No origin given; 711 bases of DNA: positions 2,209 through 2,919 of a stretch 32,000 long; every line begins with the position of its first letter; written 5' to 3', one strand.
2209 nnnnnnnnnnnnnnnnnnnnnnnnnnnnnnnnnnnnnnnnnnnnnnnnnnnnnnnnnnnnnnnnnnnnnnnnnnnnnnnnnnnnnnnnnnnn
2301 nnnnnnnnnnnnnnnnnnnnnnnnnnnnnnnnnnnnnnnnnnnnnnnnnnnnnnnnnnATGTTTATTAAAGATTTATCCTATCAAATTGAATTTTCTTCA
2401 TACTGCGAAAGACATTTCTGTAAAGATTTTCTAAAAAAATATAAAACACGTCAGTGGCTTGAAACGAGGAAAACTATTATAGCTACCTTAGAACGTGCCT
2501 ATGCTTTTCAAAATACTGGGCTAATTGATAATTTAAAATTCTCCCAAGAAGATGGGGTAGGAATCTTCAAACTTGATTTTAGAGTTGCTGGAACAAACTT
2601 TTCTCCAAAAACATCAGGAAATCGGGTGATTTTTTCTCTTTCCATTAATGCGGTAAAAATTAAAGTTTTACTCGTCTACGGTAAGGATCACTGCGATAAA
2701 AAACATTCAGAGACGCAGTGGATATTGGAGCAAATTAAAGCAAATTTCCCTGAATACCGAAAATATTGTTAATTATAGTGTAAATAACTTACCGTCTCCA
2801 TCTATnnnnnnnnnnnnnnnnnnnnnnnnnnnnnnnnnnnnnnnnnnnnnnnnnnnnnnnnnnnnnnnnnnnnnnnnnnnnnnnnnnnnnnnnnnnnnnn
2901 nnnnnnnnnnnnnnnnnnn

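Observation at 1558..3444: Low-GC three-gene cassette: HTH-Panacea antitoxin, overlapping toxin-like ORF and membrane-tethered nuclease-fold protein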

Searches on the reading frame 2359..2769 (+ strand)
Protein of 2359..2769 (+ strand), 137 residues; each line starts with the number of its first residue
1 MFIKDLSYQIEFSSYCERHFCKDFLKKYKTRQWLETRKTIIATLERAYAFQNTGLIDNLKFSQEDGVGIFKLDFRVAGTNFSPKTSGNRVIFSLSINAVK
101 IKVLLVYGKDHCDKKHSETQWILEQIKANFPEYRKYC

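Call 4: search_protein_families(library=pfam, proteins=[window:2359-2769:+], max_evalue=1)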
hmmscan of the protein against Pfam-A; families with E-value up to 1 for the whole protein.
window:2359-2769:+ (137 aa): 1 family
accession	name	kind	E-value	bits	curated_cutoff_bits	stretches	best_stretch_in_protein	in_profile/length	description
PF09034.15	TRADD_N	-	0.066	13.7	25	1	15-60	27-70/112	TRADD, N-terminal domain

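Call 5: search_protein_families(library=padloc, proteins=[window:2359-2769:+], max_evalue=1)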
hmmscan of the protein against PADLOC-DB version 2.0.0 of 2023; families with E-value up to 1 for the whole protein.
window:2359-2769:+ (137 aa): 0 families

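Call 6: search_protein_families(library=ncbifam, proteins=[window:2359-2769:+], max_evalue=1)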
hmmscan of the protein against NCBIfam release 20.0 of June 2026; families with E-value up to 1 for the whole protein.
window:2359-2769:+ (137 aa): 0 families

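Call 7: find_homologous_proteins(query=window:2359-2769:+, max_evalue=0.001)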
Query window:2359-2769:+ (137 aa): 138 proteins with E <= 0.001 among 145 candidates; the best 120 are listed.
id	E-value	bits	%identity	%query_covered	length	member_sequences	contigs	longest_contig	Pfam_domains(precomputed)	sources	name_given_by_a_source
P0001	7.9e-88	309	100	100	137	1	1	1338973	-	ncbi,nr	ncbi:hypothetical protein IPG41_00670 [Candidatus Peregrinibacteria bacterium]|nr:MAG: hypothetical 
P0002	7.8e-73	261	82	100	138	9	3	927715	-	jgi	jgi:hypothetical protein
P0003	6.5e-70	251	81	100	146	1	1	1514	-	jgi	-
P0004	1.3e-68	247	79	100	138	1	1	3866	-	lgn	-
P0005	2.1e-67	243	78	99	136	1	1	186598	-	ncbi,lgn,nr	ncbi:MAG: hypothetical protein Q8P62_02500 [Candidatus Peregrinibacteria bacterium]|nr:hypothetical 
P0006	8.9e-67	241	77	100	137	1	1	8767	-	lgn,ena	-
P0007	2.3e-66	240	75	100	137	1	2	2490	-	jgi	jgi:hypothetical protein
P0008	4.2e-66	239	76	100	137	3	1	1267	-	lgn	-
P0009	6.5e-66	238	74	100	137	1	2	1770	-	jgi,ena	-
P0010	1.8e-65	237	75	100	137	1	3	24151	-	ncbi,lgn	-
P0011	9.7e-65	235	74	100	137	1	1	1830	-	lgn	-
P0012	4.2e-64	233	74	100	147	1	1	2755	-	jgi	jgi:hypothetical protein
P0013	4.8e-64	232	74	100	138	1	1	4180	-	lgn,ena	-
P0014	1.2e-63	231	75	100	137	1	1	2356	-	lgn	-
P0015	1.6e-63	231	74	100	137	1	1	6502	-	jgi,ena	-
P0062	1.7e-56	208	68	98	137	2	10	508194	-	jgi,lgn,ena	jgi:hypothetical protein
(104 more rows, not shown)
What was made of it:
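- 2359..2772 (+): Gene 2, panT: 137-aa toxin candidate with a RelE/HigB-like fold, translationally coupled to panA through the overlap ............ There are 138 homologues at roughly 60-82% identity (call 7).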

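Call 10: find_encoding_contigs(protein=P0002, flank=5000, max_places=3)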
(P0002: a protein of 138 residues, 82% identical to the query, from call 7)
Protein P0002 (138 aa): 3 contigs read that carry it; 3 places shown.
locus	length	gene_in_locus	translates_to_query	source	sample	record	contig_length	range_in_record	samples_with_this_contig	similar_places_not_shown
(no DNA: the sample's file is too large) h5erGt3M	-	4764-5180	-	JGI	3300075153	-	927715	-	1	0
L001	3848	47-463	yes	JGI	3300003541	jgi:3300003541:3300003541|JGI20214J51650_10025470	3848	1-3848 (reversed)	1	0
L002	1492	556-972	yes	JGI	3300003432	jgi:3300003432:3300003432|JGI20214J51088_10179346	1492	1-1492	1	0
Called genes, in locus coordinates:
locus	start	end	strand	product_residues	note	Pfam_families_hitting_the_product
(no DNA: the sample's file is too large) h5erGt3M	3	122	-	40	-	?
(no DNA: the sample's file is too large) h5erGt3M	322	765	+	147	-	-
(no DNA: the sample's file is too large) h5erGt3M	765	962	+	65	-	PF12844:HTH_19 (weak), PF01381:HTH_3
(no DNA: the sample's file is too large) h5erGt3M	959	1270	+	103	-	PF01541:GIY-YIG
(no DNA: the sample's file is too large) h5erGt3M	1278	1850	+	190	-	PF03193:RsgA_GTPase (faint), PF10662:PduV-EutP (faint), PF00350:Dynamin_N (faint), PF01926:MMR_HSR1, PF02421:FeoB_N, PF00009:GTP_EFTU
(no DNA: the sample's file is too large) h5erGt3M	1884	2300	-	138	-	PF06262:Zincin_1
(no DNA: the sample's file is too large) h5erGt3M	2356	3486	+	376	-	PF22020:RlmL_1st, PF02926:THUMP (weak), PF01170:UPF0020, PF13847:Methyltransf_31 (faint)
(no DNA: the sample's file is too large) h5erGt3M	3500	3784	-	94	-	-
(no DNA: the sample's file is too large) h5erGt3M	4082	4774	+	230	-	PF01381:HTH_3, PF12844:HTH_19, PF13443:HTH_26 (weak), PF13560:HTH_31, PF13274:SocA_Panacea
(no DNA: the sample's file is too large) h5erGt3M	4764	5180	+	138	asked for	-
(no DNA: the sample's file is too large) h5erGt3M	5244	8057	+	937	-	PF04313:HSDR_N (weak), PF00270:DEAD, PF04851:ResIII, PF18766:SWI2_SNF2, PF08463:EcoEI_R_C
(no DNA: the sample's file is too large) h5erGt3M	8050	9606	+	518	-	PF12161:HsdM_N, PF07669:Eco57I, PF02384:N6_Mtase, PF01170:UPF0020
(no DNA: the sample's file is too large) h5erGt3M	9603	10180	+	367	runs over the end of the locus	PF01420:Methylase_S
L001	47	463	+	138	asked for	-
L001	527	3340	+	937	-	PF04313:HSDR_N (weak), PF00270:DEAD, PF04851:ResIII, PF18766:SWI2_SNF2, PF08463:EcoEI_R_C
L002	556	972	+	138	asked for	-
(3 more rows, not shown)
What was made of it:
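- In one relative the pair sits directly upstream of a type I R-M hsdR whose N-terminus is also HSDR_N (call 10).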

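Call 11: find_encoding_contigs(protein=P0005, flank=5000, max_places=2)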
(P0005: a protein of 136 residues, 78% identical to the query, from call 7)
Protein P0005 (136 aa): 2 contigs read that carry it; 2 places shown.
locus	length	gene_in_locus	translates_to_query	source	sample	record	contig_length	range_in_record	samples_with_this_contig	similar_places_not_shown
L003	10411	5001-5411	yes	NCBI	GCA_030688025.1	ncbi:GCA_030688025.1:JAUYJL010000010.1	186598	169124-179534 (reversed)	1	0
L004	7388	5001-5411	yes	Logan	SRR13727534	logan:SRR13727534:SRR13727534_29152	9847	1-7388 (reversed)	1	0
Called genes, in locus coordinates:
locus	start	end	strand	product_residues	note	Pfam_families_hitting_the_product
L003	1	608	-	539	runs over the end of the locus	-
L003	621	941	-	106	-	-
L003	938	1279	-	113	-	PF18924:DUF5674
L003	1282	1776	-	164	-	PF04461:YajQ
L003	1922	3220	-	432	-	PF00709:Adenylsucc_synt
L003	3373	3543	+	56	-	-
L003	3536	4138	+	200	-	-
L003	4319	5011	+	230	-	PF01381:HTH_3, PF12844:HTH_19, PF13443:HTH_26 (faint), PF13560:HTH_31, PF13274:SocA_Panacea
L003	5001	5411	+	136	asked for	-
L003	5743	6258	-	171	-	-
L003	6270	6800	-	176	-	-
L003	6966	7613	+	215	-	PF20582:UPF0758_N, PF04002:RadC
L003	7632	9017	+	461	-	PF02976:MutH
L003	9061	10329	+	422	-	PF00145:DNA_methylase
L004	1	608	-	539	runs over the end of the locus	-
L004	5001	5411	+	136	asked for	-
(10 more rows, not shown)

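Call 12: find_encoding_contigs(protein=P0062, flank=5000, max_places=3)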
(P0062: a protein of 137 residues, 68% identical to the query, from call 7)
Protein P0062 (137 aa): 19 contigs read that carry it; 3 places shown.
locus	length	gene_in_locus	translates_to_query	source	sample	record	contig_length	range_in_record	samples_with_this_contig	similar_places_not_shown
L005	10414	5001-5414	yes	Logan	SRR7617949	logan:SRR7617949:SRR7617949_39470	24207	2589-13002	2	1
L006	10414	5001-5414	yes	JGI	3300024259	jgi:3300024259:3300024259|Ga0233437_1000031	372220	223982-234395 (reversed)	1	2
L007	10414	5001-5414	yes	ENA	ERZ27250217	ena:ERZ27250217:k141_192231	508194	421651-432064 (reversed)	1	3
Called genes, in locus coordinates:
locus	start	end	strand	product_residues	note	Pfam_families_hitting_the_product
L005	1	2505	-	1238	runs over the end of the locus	PF02811:PHP, PF07733:DNA_pol3_alpha, PF17657:DNA_pol3_finger, PF14579:HHH_6, PF01336:tRNA_anti-codon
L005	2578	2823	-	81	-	-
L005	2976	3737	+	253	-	PF12633:Adenyl_cycl_N (weak), PF01909:NTP_transf_2 (weak), PF18765:Polbeta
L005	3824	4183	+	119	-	-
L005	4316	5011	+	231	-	PF01381:HTH_3, PF12844:HTH_19, PF13274:SocA_Panacea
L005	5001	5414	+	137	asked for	-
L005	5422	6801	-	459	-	PF08245:Mur_ligase_M, PF02875:Mur_ligase_C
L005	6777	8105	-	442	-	-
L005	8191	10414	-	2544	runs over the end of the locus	PF13948:DUF4215 (weak)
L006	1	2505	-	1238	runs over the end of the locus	PF02811:PHP, PF07733:DNA_pol3_alpha, PF17657:DNA_pol3_finger, PF14579:HHH_6, PF01336:tRNA_anti-codon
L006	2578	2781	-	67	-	-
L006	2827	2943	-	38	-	-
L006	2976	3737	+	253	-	PF12633:Adenyl_cycl_N (weak), PF01909:NTP_transf_2 (weak), PF18765:Polbeta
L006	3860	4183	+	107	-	-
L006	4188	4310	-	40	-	-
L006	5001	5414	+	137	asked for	-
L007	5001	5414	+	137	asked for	-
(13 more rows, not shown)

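Call 16: search_solved_structures(query=A1, max_evalue=10, show_alignments=2)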
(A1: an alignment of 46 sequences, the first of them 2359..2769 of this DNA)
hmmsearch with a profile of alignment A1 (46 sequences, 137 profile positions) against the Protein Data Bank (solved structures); distinct sequences matched with E-value up to 10: 1.
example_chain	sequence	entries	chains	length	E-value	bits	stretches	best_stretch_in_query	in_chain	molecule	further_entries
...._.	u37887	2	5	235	0.35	14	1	16-63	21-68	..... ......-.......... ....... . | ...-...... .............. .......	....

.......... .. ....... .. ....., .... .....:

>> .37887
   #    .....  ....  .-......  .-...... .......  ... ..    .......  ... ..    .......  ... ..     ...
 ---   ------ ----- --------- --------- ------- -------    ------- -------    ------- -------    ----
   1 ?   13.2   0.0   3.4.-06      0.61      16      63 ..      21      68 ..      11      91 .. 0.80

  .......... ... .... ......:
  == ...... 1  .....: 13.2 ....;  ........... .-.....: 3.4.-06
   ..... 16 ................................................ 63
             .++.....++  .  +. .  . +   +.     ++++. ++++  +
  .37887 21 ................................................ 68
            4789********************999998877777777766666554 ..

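Call 19: predict_structure(alignment_id=A1)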
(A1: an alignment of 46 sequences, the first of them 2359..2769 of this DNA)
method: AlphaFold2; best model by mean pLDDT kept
length: 137 residues; sequences in the alignment: 46
mean_pLDDT: 92.6   pTM: 0.87
mean pLDDT of the five models: 92.6, 92.2, 89.5, 88.7, 88.5
residues with pLDDT >= 90: 101; 70-90: 36; 50-70: 0; < 50: 0
segments of 3 or more residues with pLDDT < 50: none
pLDDT, mean of each block of 10 residues (from residue 1): 92 93 87 94 93 91 95 92 90 96 94 90 95 93
secondary structure, 60 per line:
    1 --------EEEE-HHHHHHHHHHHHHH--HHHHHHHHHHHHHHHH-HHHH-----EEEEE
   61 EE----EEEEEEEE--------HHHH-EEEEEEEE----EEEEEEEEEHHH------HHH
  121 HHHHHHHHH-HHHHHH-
elements in order: E9-12 H14-27 H30-45 H47-50 E56-62 E67-74 H83-86 E88-95 E100-108 H118-129 H131-136
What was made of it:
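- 2359..2772 (+): AF2 pLDDT 92.6 and pTM 0.87 (call 19).
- On RelE/ParE toxin superfamily (gene 2): AF2 pLDDT 92.6 (call 19).
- Closest known: RelBE / HigBA / YoeB-YefM type II TA toxins. Different: The protein is 137 aa against 85-120 aa, with an extra strand and two C-terminal helices (call 19).
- Toxin fold: the model is confident (call 19).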

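Call 26: fold_search(model_id=the predicted structure, library=pdb)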
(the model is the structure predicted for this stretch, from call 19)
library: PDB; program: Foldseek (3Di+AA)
matches with E <= 10: 474; with E <= 0.001: 4
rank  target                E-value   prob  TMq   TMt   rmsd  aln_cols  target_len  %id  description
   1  1wmi_A                2.4e-04  1.00  0.52  0.76   3.4       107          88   12  Crystal structure of archaeal RelE-RelB complex from Pyrococcus horikoshii OT3 (released 2005-03-15)
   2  8a0x_D                2.4e-04  1.00  0.44  0.52   6.2       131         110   18  Crystal structure of the HigB2-HigA2 tetramer in complex with operator DNA (released 2023-05-03)
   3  9w3a_B                7.6e-04  0.99  0.37  0.44   8.1       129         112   19  Crystal structure of PfiAT toxin-antitoxin complex (released 2026-02-11)
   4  9w3a_A                8.7e-04  0.99  0.38  0.44   7.9       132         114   17  Crystal structure of PfiAT toxin-antitoxin complex (released 2026-02-11)
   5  8a0x_C                1.4e-03  0.96  0.38  0.45   7.0       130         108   16  Crystal structure of the HigB2-HigA2 tetramer in complex with operator DNA (released 2023-05-03)
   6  5ja8_C                2.0e-03  0.99  0.40  0.48   6.4       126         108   21  Crystal structure of the HigB2 toxin in complex with Nb2 (released 2017-04-05)
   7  6af4_A                2.3e-03  0.99  0.43  0.48   5.4       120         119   14  Toxin-Antitoxin module from Streptococcus pneumoniae (released 2019-08-14)
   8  9w3a_C                2.9e-03  0.97  0.38  0.45   8.0       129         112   19  Crystal structure of PfiAT toxin-antitoxin complex (released 2026-02-11)
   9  7nbu_Y                3.1e-03  1.00  0.49  0.54   5.5       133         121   15  Structure of the HigB1 toxin mutant K95A from Mycobacterium tuberculosis (Rv1955) and its target, the cspA mRNA, on th (released 2022-03-02)
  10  5ja8_E                3.3e-03  0.98  0.42  0.50   6.4       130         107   21  Crystal structure of the HigB2 toxin in complex with Nb2 (released 2017-04-05)
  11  2kc8_MODEL_1_A        4.6e-03  1.00  0.42  0.56   4.6       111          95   18  Structure of E. coli toxin RelE (R81A/R83A) mutant in complex with antitoxin RelBc (K47-L79) peptide (released 2009-03-17)
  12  9w3a_D                5.2e-03  0.95  0.37  0.44   8.1       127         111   19  Crystal structure of PfiAT toxin-antitoxin complex (released 2026-02-11)
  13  5ja8_A                6.0e-03  0.96  0.40  0.48   6.6       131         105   17  Crystal structure of the HigB2 toxin in complex with Nb2 (released 2017-04-05)
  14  2khe_MODEL_1_A        9.4e-03  0.99  0.43  0.61   5.5       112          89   20  Solution Structure of the Bacterial Toxin Rele from Thermus Thermophilus HB8 (released 2010-03-31)
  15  5ja9_C                1.1e-02  0.94  0.40  0.51   5.9       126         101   20  Crystal structure of the HigB2 toxin in complex with Nb6 (released 2017-04-05)
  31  6xrw_A                3.4e-02  0.85  0.37  0.49   4.8       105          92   11  Chromosomal ParDE TA system from P. aeruginosa (released 2021-07-28)
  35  6xrw_C                4.1e-02  0.84  0.38  0.51   5.1       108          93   11  Chromosomal ParDE TA system from P. aeruginosa (released 2021-07-28)
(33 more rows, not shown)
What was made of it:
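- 2359..2772 (+): Foldseek PDB top hits are all RelE/HigB/HigB2/YoeB/YafQ/ParE; the best is 1wmi_A, E 2.4e-4, TM 0.76 normalised to the target (call 26).
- On RelE/ParE toxin superfamily (gene 2): The top 45 Foldseek PDB hits are RelE, HigB, HigB2, PfiT, YoeB, YafQ, ParE or the RelE-family ribosome-bound effector Cami1; the best is E 2.4e-4, probability 1.00 (call 26).
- All significant PDB matches are RelE-superfamily toxins, and RelE/HigB rank above ParE (call 26). ParE structures appear among the Foldseek hits (6xrw, E 3-4e-2, call 26). RelE, HigB, HigB2 and YoeB rank well above ParE (call 26).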

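Call 35: search_protein_families(library=pfam, alignment_id=A1, max_evalue=1)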
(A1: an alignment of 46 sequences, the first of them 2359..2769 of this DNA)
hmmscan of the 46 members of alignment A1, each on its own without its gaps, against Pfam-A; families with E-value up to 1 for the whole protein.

A. member 1, window:2359-2769:+ (137 aa): 1 family
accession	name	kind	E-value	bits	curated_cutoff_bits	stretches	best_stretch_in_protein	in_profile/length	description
PF09034.15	TRADD_N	-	0.066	13.7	25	1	15-60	27-70/112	TRADD, N-terminal domain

B. families by the number of members that match (of 46 scanned): 23 families
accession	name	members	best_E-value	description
PF09034.15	TRADD_N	6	0.066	TRADD, N-terminal domain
PF24125.1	Cds6_C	2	0.00059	Cds6 C-terminal NTF2-like domain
PF19641.4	DUF6144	2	0.0093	Family of unknown function (DUF6144)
PF20263.4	LYRM2-like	2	0.055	LYR motif-containing protein 2-like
PF17116.11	T9SS_plug_1st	1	0.00081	Type 9 secretion system plug protein 1st domain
PF01834.22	XRCC1_N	1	0.0061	XRCC1 N terminal domain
PF02002.24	TFIIE_alpha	1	0.013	TFIIE alpha subunit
PF25359.1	PH_met_RdRP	1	0.014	Metazoan RdRP associated PH-like domain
PF24907.1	SIBA-E_N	1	0.022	Integrin beta-like protein A-E, N-terminal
PF14844.12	PH_BEACH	1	0.049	PH domain associated with Beige/BEACH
PF24865.1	DUF7731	1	0.053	Domain of unknown function (DUF7731)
PF08283.16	Gemini_AL1_M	1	0.068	Geminivirus rep protein central domain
PF01138.27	RNase_PH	1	0.076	3' exoribonuclease family, domain 1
PF07693.20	KAP_NTPase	1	0.079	KAP family P-loop domain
PF21786.3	Bflower_3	1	0.09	6-fold beta flower protein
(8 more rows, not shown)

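Call 38: find_related_loci(query=A1, collection=genome_contigs, flank=6000)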
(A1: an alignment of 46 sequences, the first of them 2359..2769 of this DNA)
Query A1 (137 aa) in genome_contigs; peptide patterns used: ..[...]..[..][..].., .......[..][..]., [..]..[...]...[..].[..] (x = any residue, [..] = any of these).
164 stretches matched a pattern; 45 encode a relative of the query (tblastn E <= 1e-3); 44 distinct loci.
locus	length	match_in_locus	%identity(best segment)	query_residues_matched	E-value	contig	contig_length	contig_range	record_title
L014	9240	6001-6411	80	1-137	9e-75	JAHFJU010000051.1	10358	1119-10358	MAG: Candidatus Peregrinibacteria bacterium isolate nzgw393 NODE_10560_length_10359_cov_3.685192, whole genome shotgun s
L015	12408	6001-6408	78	1-136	5e-72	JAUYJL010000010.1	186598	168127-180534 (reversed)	MAG: Candidatus Peregrinibacteria bacterium isolate C24_metabat.bin.136 C24_k141_162323, whole genome shotgun sequence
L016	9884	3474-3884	72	1-137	2e-67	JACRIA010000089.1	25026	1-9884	MAG: Candidatus Peregrinibacteria bacterium isolate NC_groundwater_1791_Pr3_B-0.1um_40_11 SR-2_scaffold_141_4025817, who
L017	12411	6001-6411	72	1-137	3e-67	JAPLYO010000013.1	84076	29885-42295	MAG: Candidatus Peregrinibacteria bacterium isolate LacPavin_0818_WC45_MAG_45_40 LacPavin_0818_WC45_scaffold_639683, who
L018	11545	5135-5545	72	1-137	7e-67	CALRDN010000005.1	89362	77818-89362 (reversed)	MAG: Candidatus Peribacteria bacterium isolate TH-Jun18-30 genome assembly, contig: TH-Jun18-C346, whole genome shotgun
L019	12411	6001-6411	72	1-137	2e-66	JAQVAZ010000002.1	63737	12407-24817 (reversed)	MAG: Candidatus Gracilibacteria bacterium isolate STD2_53 NODE_1540_length_63737_cov_5.230263_Sandtown_D2, whole genome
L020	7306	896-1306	72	1-137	3e-64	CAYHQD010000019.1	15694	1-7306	MAG TPA_asm: uncultured Candidatus Peribacteria bacterium isolate ERP119705_co14_575 genome assembly, contig: NODE_4149_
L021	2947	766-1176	70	1-137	3e-64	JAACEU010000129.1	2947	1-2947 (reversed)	MAG: Nitrospirae bacterium isolate OTbin.105 scaffold_34115, whole genome shotgun sequence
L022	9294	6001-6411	69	1-137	3e-63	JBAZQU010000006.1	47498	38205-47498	MAG: Candidatus Gracilibacteria bacterium isolate SO_2017_SWC_60 scaffold_691_c1_LP-4_2017, whole genome shotgun sequenc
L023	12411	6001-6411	72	1-137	1e-62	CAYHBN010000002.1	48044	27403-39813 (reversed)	MAG TPA_asm: uncultured Candidatus Peribacteria bacterium isolate ERP119702_co1_136 genome assembly, contig: NODE_607_le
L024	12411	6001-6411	68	1-137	2e-62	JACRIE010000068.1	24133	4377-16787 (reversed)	MAG: Candidatus Peregrinibacteria bacterium isolate NC_groundwater_1795_Pr3_B-0.1um_48_31 SR-2_scaffold_141_3782882, who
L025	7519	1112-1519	67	1-136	2e-62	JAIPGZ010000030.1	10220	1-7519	MAG: Candidatus Gracilibacteria bacterium isolate Tobar13.5m-G62 Tobar13-5m-20mill-C1549, whole genome shotgun sequence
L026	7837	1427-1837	68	1-137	2e-62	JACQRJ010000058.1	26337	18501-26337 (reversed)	MAG: Candidatus Peregrinibacteria bacterium isolate NC_groundwater_1356_Ag_S-0.2um_42_45 S_p2_S4_coassembly_k141_3287827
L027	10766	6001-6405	72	1-136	7e-62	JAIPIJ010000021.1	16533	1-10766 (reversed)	MAG: Candidatus Peribacteraceae bacterium isolate Tobar13.5m-G77 Tobar13-5m-C3994, whole genome shotgun sequence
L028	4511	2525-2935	68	1-137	9e-62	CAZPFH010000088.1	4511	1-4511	MAG TPA_asm: uncultured Candidatus Peribacteria bacterium isolate SRP332253_co1_95 genome assembly, contig: NODE_29867_l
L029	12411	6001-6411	67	1-137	5e-61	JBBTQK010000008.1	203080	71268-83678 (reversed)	MAG: Patescibacteria group bacterium isolate H43-bin115_1 H43_bin115_1_000000000008, whole genome shotgun sequence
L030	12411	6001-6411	66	1-137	4e-61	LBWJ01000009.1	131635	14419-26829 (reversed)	MAG: Candidatus Peregrinibacteria bacterium GW2011_GWC2_39_14 UT33_C0009, whole genome shotgun sequence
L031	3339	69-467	68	1-133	1e-60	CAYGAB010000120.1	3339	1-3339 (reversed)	MAG TPA_asm: uncultured Candidatus Peribacteria bacterium isolate ERP113451_co1_153 genome assembly, contig: NODE_45234_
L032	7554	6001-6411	66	1-137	4e-60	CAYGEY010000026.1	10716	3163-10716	MAG TPA_asm: uncultured Candidatus Peribacteria bacterium isolate ERP113451_co1_459 genome assembly, contig: NODE_7576_l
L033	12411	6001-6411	66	1-137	6e-60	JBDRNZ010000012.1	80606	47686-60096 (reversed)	MAG: Candidatus Peregrinibacteria bacterium isolate MEGAHIT-group-1.923 k141_6305209, whole genome shotgun sequence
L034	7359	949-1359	66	1-137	1e-59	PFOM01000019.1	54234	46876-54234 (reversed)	MAG: Candidatus Peregrinibacteria bacterium CG_4_10_14_0_2_um_filter_38_24 CG_4_10_14_0.2_scaffold_150_c, whole genome s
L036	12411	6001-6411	64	1-137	2e-59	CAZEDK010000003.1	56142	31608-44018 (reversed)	MAG TPA_asm: uncultured Candidatus Peribacteria bacterium isolate SRP090828_co2_72 genome assembly, contig: NODE_208_len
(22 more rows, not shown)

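Call 51: search_protein_families(library=phrogs, proteins=[window:2359-2769:+], max_evalue=0.1)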
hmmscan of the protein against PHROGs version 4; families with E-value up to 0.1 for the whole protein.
window:2359-2769:+ (137 aa): 1 family
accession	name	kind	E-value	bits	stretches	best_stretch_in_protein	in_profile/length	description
phrog_5869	-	unknown function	0.00011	23.2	1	15-130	13-104/110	-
